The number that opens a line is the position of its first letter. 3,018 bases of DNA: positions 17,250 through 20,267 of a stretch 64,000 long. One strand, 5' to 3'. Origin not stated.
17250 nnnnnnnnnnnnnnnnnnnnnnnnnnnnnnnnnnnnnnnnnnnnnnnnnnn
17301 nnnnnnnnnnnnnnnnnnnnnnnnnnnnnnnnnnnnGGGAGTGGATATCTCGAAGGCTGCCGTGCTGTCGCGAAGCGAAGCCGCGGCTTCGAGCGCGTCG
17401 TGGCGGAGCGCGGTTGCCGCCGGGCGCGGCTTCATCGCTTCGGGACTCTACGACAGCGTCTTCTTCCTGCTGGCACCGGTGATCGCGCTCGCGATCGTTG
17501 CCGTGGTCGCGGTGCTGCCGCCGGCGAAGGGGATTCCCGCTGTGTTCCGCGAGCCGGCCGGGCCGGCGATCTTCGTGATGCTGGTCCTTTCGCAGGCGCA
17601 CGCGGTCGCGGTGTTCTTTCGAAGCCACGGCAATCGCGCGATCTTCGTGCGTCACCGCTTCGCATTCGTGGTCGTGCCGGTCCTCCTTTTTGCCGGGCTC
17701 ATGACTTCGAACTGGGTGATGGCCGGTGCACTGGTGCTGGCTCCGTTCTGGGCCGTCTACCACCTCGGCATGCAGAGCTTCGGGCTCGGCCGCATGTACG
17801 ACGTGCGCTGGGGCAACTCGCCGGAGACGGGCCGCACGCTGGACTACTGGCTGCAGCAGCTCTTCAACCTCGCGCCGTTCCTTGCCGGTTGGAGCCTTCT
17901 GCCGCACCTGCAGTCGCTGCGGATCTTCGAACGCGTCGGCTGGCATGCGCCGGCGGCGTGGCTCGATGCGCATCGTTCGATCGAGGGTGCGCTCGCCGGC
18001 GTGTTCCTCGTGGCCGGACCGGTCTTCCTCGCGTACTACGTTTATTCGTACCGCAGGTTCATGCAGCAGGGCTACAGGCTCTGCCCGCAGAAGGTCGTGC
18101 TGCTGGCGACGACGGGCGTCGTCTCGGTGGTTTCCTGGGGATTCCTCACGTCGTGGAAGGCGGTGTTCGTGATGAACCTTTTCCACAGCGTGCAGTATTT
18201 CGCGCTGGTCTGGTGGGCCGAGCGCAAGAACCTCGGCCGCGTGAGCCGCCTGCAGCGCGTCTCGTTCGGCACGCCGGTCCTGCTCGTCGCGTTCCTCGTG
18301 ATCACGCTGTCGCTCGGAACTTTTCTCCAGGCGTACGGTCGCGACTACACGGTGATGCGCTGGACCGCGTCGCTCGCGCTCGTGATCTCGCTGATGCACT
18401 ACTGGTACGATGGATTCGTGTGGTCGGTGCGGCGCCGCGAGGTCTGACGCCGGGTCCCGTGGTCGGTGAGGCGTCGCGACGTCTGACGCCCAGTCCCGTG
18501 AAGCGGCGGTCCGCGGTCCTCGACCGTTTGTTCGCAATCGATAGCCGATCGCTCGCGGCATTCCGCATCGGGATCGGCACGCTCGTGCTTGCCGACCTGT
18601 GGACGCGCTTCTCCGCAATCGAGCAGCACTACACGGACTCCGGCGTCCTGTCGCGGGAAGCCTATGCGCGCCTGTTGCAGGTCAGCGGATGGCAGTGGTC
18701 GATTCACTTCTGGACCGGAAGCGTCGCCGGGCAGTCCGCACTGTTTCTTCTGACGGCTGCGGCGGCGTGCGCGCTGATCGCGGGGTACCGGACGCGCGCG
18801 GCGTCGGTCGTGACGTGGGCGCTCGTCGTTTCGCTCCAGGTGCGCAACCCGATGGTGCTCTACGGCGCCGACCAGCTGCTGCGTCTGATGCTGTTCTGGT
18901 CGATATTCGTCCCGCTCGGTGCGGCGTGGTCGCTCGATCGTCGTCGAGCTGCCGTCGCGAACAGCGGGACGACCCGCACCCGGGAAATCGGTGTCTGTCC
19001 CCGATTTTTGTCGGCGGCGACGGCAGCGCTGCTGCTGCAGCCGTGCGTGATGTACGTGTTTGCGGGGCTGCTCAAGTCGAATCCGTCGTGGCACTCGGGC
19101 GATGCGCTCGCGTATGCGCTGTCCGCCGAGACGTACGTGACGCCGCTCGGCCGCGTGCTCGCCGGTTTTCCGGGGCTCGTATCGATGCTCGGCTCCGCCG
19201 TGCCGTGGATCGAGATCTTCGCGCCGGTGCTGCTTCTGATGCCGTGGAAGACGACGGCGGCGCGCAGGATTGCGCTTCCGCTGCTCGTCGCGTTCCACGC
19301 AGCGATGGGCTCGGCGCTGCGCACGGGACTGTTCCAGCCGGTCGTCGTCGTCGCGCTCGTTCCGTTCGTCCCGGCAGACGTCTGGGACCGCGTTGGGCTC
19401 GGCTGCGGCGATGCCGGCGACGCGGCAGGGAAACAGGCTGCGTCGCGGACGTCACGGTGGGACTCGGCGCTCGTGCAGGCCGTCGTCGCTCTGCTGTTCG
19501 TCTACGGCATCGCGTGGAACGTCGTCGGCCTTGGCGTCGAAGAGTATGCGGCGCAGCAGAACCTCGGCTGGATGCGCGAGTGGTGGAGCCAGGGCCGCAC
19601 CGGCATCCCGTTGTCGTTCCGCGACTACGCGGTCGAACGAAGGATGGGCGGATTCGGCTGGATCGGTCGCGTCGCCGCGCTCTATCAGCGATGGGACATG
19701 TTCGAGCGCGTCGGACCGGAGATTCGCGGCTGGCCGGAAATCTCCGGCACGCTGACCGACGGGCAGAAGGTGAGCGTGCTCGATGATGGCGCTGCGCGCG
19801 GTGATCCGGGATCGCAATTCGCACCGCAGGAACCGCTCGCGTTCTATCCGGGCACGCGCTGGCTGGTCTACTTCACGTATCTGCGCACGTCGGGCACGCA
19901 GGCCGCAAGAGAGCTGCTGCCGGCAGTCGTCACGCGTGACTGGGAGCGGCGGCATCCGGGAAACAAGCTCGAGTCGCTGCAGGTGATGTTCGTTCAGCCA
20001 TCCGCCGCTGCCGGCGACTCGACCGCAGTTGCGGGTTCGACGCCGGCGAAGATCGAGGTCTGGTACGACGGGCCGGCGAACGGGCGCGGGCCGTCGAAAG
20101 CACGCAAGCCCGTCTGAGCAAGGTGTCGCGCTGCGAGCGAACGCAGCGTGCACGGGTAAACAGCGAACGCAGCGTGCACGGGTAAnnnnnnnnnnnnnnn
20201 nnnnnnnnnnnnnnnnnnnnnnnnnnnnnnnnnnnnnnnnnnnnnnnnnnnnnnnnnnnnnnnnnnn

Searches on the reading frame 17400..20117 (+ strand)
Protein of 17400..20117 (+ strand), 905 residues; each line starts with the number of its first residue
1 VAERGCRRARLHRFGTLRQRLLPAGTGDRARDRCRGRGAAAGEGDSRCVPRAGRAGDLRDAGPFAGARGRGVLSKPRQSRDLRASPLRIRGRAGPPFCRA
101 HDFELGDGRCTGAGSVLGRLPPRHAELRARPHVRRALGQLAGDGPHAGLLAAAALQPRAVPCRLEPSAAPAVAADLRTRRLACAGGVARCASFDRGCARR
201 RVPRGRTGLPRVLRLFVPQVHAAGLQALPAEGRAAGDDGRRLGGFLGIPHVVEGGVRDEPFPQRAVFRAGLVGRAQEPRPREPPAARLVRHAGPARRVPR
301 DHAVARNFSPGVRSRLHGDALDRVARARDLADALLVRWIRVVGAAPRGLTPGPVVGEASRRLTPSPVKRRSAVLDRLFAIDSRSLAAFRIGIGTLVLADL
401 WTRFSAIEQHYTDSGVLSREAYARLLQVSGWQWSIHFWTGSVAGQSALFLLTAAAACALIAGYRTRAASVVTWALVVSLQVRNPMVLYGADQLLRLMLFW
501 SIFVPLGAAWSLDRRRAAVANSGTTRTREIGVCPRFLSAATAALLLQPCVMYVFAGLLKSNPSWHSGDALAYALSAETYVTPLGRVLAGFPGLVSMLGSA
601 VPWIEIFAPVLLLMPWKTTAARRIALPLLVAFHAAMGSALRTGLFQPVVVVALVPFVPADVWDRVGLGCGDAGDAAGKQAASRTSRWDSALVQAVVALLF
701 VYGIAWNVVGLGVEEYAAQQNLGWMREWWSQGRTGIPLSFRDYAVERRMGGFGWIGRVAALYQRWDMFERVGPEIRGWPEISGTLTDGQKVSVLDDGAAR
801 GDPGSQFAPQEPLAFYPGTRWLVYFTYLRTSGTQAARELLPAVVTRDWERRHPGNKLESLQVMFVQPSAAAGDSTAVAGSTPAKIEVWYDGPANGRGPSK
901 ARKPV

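Call 9: search_protein_families(library=pfam, proteins=[window:17400-20117:+], max_evalue=0.01)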
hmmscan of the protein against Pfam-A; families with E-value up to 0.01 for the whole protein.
window:17400-20117:+ (905 aa): 2 families
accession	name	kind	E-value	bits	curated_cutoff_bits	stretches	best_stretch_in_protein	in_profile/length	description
PF05090.19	HTTM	-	1.1e-09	38.7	27.7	1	380-659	4-257/259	HTTM domain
PF07291.16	MauE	-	0.00064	20.5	27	1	549-644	13-95/128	Methylamine utilisation protein MauE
